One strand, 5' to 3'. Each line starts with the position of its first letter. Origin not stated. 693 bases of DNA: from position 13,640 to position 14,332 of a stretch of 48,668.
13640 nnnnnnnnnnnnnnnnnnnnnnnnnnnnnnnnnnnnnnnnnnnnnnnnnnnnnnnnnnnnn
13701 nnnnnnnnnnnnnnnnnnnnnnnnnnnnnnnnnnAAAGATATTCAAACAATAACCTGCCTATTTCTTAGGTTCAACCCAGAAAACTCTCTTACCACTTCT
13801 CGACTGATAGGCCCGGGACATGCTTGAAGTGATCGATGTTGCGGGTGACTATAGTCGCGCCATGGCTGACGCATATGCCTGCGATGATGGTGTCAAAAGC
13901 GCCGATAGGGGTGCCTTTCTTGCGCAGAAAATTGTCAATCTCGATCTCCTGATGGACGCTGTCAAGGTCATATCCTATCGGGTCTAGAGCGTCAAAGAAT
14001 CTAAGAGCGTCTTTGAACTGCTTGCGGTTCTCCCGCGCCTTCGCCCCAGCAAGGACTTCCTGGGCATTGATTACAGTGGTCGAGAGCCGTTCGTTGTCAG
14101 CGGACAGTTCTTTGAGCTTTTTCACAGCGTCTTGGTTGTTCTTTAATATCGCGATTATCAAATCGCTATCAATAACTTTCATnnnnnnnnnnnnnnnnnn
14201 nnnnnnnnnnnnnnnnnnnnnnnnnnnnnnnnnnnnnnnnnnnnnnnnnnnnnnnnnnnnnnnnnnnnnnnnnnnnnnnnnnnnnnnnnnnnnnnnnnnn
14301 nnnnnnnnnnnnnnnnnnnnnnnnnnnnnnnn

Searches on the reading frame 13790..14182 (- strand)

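Call 83: search_protein_families(library=pfam, proteins=[window:13790-14182:-], max_evalue=0.00001)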
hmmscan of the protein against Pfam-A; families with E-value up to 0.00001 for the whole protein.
window:13790-14182:- (130 aa): 1 family
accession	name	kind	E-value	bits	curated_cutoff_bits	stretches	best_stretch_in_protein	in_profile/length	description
PF01850.27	PIN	-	1.5e-11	45.4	23.6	1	3-124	2-119/120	PIN domain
